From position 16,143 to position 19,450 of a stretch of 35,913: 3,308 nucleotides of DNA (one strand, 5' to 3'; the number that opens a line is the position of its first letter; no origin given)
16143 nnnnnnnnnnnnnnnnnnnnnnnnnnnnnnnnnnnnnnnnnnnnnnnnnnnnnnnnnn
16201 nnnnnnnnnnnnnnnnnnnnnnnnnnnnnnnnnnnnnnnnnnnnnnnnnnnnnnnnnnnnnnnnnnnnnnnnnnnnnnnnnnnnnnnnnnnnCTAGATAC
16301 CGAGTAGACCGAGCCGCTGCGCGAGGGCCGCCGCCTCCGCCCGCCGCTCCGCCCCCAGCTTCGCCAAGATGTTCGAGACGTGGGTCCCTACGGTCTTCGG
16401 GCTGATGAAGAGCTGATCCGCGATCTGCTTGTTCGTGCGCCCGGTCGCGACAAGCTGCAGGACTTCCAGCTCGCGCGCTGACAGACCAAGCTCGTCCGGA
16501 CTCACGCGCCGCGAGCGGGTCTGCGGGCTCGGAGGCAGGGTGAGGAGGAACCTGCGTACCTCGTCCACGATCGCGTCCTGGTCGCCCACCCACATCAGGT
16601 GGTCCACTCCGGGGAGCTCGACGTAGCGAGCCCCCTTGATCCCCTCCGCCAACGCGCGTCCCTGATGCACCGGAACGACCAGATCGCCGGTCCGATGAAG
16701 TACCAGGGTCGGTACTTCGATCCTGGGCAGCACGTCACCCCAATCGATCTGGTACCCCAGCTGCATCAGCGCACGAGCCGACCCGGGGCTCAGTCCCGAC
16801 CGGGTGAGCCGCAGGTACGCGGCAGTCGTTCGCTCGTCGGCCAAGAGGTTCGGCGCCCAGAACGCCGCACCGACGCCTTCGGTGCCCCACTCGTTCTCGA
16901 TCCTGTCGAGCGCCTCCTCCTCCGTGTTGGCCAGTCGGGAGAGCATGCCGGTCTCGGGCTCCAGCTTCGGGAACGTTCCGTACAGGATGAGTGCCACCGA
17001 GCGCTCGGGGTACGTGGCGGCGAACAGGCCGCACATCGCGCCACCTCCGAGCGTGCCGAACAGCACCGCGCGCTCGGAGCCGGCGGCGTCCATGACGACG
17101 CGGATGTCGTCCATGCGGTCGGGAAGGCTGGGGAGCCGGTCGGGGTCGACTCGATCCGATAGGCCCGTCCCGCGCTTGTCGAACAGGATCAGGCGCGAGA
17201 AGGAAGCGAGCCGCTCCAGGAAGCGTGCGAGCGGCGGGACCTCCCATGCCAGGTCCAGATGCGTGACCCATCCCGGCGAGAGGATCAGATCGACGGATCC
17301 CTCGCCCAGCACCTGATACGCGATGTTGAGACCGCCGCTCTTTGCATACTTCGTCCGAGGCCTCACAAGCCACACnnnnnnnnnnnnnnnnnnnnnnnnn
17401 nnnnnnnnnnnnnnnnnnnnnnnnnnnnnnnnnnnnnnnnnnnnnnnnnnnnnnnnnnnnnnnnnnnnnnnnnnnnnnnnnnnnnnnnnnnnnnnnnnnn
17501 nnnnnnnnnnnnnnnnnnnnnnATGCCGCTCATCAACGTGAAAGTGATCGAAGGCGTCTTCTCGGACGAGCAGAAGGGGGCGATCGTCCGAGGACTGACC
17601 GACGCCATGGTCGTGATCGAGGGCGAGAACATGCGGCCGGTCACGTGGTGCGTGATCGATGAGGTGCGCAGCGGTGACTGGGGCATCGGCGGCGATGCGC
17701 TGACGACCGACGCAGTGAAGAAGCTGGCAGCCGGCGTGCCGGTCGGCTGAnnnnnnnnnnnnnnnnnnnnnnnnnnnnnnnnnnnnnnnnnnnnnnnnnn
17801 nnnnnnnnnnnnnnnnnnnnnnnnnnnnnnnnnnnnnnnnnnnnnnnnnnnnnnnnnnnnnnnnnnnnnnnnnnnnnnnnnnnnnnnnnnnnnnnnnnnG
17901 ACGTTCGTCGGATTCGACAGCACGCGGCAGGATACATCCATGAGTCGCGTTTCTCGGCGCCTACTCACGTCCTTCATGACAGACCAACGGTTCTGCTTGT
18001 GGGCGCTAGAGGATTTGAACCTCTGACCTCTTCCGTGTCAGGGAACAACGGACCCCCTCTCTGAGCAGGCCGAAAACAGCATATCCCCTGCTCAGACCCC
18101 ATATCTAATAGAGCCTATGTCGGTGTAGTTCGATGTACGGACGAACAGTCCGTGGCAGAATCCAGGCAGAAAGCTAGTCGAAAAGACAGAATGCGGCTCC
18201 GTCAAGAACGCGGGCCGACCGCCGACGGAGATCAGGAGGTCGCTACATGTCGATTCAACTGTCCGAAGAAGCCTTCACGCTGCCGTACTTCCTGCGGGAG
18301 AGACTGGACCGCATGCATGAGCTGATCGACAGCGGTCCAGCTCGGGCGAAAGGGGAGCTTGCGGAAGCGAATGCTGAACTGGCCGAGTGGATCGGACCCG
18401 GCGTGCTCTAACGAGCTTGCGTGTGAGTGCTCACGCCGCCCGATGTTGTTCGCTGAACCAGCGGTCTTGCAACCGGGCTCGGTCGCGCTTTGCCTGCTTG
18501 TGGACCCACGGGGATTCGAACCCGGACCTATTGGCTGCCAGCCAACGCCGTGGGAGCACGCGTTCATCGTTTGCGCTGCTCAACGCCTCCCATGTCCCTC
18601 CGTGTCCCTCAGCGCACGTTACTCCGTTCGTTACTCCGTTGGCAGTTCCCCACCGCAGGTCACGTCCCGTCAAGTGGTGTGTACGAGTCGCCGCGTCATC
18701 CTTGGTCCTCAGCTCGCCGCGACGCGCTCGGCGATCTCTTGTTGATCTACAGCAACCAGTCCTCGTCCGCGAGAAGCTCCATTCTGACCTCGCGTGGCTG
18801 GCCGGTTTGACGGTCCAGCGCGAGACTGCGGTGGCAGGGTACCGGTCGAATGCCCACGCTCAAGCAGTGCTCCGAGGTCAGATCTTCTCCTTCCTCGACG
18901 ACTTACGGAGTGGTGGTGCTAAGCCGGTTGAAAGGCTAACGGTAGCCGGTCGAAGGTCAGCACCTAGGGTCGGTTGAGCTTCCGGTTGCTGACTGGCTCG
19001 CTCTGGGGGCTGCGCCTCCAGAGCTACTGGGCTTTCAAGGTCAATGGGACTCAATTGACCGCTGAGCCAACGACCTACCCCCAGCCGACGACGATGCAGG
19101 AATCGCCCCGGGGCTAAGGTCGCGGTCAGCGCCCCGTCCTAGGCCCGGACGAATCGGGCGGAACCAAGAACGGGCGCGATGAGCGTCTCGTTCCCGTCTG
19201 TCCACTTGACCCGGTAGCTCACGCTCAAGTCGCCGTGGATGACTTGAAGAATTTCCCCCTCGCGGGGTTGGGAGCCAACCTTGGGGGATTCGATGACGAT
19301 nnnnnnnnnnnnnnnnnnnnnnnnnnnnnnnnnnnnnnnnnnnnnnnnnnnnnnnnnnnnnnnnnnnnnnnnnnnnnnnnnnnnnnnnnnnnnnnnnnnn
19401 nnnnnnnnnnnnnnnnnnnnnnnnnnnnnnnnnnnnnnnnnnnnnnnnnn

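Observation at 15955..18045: A 2-kb islet is bracketed by two different 3' fragments of tRNA-Val(GAC); four tRNA-Val 3' ends occur in the window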

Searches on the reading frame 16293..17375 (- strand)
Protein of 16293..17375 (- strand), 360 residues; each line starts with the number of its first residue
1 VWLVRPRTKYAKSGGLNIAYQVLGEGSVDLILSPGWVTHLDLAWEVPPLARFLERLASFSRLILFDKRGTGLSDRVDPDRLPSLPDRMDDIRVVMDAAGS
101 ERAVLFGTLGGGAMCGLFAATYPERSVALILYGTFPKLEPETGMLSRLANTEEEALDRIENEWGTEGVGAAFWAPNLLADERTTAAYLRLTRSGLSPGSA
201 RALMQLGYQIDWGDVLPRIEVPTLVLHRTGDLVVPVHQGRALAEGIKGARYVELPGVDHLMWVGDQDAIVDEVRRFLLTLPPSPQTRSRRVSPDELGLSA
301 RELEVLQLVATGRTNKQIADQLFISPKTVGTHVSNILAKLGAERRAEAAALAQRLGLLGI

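Call 11: search_protein_families(library=pfam, proteins=[window:16293-17375:-], max_evalue=0.01)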
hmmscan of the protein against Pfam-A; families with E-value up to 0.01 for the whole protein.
window:16293-17375:- (360 aa): 8 families
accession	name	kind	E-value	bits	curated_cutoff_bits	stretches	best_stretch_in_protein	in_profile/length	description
PF00196.25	GerE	-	8.8e-22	76.9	23.5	1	298-352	3-57/57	Bacterial regulatory proteins, luxR family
PF00561.26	Abhydrolase_1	-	1e-10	42.2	25.8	1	30-260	3-239/245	alpha/beta hydrolase fold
PF12146.15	Hydrolase_4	-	6.1e-09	36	27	1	63-261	35-234/239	Serine aminopeptidase, S33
PF12697.13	Abhydrolase_6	-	6.3e-08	34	26.3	1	31-271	2-216/217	Alpha/beta hydrolase family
PF08386.16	Abhydrolase_4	-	3e-05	24.5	21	1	220-279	34-93/103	TAP-like protein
PF13384.12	HTH_23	-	0.00041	20.5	24.6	1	301-329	6-34/50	Homeodomain-like domain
PF08281.18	Sigma70_r4_2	-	0.00093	19.2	25.7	1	298-340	11-54/54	Sigma-70, region 4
PF13412.12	HTH_24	-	0.0077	16.2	21.9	0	314-334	19-39/48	Winged helix-turn-helix DNA-binding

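Call 12: find_encoding_contigs(protein=window:16293-17375:-, flank=10000, max_places=10)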
Protein window:16293-17375:- (360 aa): no gene with exactly this product is on record in the collection.

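Call 20: search_protein_families(library=ncbifam, proteins=[window:16293-17375:-], max_evalue=0.01)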
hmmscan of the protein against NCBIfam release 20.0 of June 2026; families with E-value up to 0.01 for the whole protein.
window:16293-17375:- (360 aa): 50 families (the best 25 are shown)
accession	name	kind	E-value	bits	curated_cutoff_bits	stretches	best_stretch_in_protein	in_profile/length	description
NF058673.1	LipAdnlyCyLipJMY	equivalog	6.9e-53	179.9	800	1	5-278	7-283/449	bifunctional lipase/adenylate cyclase LipJ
TIGR02427.1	protocat_pcaD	equivalog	1.1e-22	80.7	255.85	1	52-277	32-250/251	3-oxoadipate enol-lactonase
NF051488.1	bifunc_PcaDC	exception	2.4e-21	76.3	390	1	51-281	30-254/375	bifunctional 3-oxoadipate enol-lactonase/4-carboxymuconolactone decarboxylase PcaDC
NF047785.1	respo_reg_MadR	equivalog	4.4e-16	58.9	300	1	294-358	145-209/209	MadR family response regulator transcription factor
NF052366.1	photon_PedR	equivalog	1.6e-14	53.8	120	1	298-349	3-54/74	photosynthetic electron transport-dependent transcriptional regulator PedR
NF052610.1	macro_16_ester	equivalog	1.7e-14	53.8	420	2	212-274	215-277/281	alpha/beta fold macrolide esterase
NF033124.1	estX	equivalog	3.6e-14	52.5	600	2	206-274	208-276/280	macrolide esterase EstX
NF011896.0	PRK15369.1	equivalog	1.4e-12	47.7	242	1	297-357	149-209/211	two component system response regulator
NF053684.1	esterase_mleBCA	exception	2.8e-12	46.4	570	2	213-274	217-278/281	BCA family alpha/beta fold macrolide esterase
NF051487.1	bifunc_PcaCD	exception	3.1e-12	46.3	430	1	54-277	193-411/413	bifunctional 4-carboxymuconolactone decarboxylase/3-oxoadipate enol-lactonase PcaCD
TIGR03020.2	EpsA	equivalog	5.9e-12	45.8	170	1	295-352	188-245/247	XrtB/PEP-CTERM-associated transcriptional regulator EpsA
NF053683.1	esterase_mleBRB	exception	9.7e-12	45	585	2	218-273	217-272/280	BRB family alpha/beta fold macrolide esterase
NF053693.1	esterase_mleCBF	exception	1.1e-11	44.7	564.5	2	212-274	213-275/279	CBF family alpha/beta fold macrolide esterase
NF041759.1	mac_hydro_EstT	equivalog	1.7e-11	43.8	450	1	214-276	214-276/278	macrolide hydrolase EstT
NF050089.1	i_nPHAscl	equivalog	1.2e-10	41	300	2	52-132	37-115/288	intracellular short-chain-length polyhydroxyalkanoate depolymerase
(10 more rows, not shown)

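Call 32: find_related_loci(query=window:16293-17375:-, collection=metagenome_contigs, flank=10000)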
Query window:16293-17375:- (360 aa) in metagenome_contigs; peptide patterns used: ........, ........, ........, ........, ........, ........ (x = any residue, [..] = any of these).
142 stretches matched a pattern; 91 encode a relative of the query (tblastn E <= 1e-3); the best 80 are kept; 80 distinct loci.
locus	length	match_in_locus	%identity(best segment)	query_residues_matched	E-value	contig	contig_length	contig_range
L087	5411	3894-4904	73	7-341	3e-159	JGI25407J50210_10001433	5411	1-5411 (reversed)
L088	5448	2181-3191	71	7-341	9e-154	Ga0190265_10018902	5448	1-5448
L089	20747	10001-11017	69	7-341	3e-146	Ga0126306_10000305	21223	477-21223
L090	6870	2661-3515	64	4-290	2e-113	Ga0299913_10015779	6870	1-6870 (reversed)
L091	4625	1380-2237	62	6-292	7e-111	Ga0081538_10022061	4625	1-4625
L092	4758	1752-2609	64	6-292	2e-109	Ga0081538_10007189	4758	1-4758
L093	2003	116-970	62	6-292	6e-115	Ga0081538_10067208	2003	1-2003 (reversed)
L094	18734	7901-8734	54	7-284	2e-91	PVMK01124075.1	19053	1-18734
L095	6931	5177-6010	54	7-284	2e-88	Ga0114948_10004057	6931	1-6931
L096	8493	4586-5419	53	7-284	6e-88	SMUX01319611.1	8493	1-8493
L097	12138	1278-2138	52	1-283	4e-85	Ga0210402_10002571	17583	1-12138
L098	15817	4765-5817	45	3-360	4e-84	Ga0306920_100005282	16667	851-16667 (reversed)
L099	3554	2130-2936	54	6-277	1e-83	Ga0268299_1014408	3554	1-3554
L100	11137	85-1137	44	3-360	5e-81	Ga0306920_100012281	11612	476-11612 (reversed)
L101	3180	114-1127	44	6-347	6e-80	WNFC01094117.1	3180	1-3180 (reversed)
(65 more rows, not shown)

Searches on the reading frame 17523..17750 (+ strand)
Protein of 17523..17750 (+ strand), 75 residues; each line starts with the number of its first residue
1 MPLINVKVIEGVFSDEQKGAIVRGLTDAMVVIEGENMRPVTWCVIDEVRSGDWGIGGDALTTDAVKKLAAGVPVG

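Call 11: search_protein_families(library=pfam, proteins=[window:17523-17750:+], max_evalue=0.01)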
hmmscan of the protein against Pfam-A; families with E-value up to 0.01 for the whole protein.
window:17523-17750:+ (75 aa): 1 family
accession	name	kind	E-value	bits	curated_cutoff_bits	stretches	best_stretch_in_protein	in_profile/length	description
PF01361.26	Tautomerase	-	1.1e-12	48.1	22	1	2-61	1-58/60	Tautomerase enzyme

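Call 23: find_encoding_contigs(protein=window:17523-17750:+, flank=10000, max_places=10)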
Protein window:17523-17750:+ (75 aa): 9 contigs read that carry it; 6 places shown.
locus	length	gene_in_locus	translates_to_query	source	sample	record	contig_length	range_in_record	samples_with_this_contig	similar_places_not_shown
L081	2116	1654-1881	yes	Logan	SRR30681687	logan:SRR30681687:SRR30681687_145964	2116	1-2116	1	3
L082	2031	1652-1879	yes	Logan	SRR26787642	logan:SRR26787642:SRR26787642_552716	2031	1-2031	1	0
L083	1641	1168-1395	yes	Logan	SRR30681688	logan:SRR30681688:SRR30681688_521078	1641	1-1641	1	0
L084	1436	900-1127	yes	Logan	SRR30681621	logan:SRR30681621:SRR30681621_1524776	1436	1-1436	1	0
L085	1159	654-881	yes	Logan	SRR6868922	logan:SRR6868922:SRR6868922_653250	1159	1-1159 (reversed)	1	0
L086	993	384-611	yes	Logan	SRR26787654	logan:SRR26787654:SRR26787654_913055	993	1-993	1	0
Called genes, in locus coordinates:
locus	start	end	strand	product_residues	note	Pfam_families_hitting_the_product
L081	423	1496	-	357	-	PF00561:Abhydrolase_1, PF12697:Abhydrolase_6, PF12146:Hydrolase_4, PF00196:GerE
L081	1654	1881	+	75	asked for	PF01361:Tautomerase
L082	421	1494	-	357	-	PF00561:Abhydrolase_1, PF12697:Abhydrolase_6, PF12146:Hydrolase_4, PF00196:GerE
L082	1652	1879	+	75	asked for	PF01361:Tautomerase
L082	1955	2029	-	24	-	?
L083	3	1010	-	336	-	?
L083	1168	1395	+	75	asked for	PF01361:Tautomerase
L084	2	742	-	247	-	?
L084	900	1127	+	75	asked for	PF01361:Tautomerase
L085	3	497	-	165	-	?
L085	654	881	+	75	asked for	PF01361:Tautomerase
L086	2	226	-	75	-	?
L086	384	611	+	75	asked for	PF01361:Tautomerase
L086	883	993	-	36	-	?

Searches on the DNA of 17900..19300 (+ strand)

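Call 17: search_rna_families(source=window, start=17900, end=19300, threshold=evalue, max_evalue=10, show_alignments=5)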
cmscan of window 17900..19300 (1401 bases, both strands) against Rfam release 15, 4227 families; matches with E-value up to 10: 6.
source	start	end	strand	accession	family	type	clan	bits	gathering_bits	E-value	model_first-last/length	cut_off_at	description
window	18000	18055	-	RF00005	tRNA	Gene; tRNA;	CL00001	18.2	29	1.2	1-71/71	no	tRNA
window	19127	19195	+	RF01973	H19_2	Gene; lncRNA;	-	18.1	50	0.088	1-69/69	no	H19 conserved region 2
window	18058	18096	-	RF03337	mir-6505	Gene; miRNA;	-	17.9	96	1.6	1-68/68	no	mir-6505 microRNA precursor family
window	19244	19275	-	RF01347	CRISPR-DR37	Gene; CRISPR;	-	17.2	40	8.6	1-35/35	no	CRISPR RNA direct repeat element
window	18501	18565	-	RF00005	tRNA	Gene; tRNA;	CL00001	16.6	29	3.4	1-71/71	no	tRNA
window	18502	18549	-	RF01684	mascRNA-menRNA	Gene;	-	16.4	42.5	4.2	1-56/56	no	MALAT1-associated small cytoplasmic RNA/MEN beta RNA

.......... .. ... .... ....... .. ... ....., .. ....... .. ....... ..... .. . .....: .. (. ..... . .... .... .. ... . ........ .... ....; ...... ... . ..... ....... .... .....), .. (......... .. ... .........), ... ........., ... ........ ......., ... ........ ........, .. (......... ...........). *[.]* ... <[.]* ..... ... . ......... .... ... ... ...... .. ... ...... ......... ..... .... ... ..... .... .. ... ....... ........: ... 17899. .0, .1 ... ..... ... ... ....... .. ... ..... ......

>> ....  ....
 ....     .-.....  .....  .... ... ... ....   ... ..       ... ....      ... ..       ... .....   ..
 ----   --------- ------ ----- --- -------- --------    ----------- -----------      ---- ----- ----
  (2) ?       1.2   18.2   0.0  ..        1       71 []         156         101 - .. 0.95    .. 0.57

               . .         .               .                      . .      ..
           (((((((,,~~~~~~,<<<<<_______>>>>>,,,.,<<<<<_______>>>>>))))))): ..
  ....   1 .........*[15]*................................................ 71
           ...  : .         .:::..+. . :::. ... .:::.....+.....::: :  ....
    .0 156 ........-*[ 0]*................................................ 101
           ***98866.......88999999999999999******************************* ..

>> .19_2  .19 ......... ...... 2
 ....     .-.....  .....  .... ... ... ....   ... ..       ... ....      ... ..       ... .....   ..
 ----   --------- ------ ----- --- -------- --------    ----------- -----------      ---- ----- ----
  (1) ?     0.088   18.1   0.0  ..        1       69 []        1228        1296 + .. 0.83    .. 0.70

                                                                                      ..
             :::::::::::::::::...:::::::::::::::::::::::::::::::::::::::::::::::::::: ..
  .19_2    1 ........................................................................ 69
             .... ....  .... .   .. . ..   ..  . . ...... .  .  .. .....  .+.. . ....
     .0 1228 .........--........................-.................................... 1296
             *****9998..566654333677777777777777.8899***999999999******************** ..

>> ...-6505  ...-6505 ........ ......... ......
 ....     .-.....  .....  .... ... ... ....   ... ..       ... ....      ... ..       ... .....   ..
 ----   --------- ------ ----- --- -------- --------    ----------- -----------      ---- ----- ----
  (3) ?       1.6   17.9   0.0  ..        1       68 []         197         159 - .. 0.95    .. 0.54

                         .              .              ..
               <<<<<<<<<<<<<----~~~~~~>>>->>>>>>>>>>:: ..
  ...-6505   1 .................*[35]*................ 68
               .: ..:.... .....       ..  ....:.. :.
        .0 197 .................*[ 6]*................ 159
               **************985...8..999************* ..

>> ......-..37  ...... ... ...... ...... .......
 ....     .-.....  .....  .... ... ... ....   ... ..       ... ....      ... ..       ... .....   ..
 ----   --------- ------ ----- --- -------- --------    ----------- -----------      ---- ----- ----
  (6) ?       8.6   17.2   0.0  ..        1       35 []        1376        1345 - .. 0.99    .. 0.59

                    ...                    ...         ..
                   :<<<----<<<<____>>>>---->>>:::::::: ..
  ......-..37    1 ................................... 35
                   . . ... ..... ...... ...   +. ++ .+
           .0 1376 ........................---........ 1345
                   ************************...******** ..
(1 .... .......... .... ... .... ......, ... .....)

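Call 30: search_dna_similar(query=window:18046-19043:+, collection=plasmids, mode=distant, max_evalue=0.001)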
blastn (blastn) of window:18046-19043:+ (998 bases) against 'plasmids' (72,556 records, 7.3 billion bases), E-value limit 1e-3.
No match.

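Call 78: search_dna_similar(query=window:17985-18060:+, collection=phages, mode=distant, max_evalue=0.001, max_rows=15)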
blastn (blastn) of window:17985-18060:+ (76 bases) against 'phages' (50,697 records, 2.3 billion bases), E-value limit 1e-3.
Records with a match: 1; places in all: 1; records where one place covers at least 80% of the query: 0.
Best place of each record, by identity: 80-90% 1.
By first word of the organism name: Bacteriophage 1.
By host as written in the record: - 1.
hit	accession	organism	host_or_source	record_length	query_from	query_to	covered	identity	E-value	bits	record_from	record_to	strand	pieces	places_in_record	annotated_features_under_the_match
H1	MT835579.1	Bacteriophage sp.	human fecal samples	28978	15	61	62%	87.2%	2e-7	59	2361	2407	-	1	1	record has no annotation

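Call 79: search_dna_similar(query=window:17985-18060:+, collection=plasmids, mode=distant, max_evalue=0.001, max_rows=15)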
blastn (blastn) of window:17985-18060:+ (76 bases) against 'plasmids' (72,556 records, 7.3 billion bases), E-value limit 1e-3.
Records with a match: 1; places in all: 3; records where one place covers at least 80% of the query: 0.
Best place of each record, by identity: 80-90% 1.
By first word of the organism name: Nonomuraea 1.
By predicted mobility (MOB-suite, as given by PLSDB): non-mobilizable 1.
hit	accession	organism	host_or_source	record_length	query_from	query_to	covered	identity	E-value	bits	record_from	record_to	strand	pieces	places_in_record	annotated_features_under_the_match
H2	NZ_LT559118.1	Nonomuraea gerenzanensis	-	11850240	15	61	62%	83.0%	3e-4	50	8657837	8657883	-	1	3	none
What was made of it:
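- Tried and rejected: Plasmid and phage BLAST of M and of the B junction gave nothing useful (calls 30, 78, 79).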
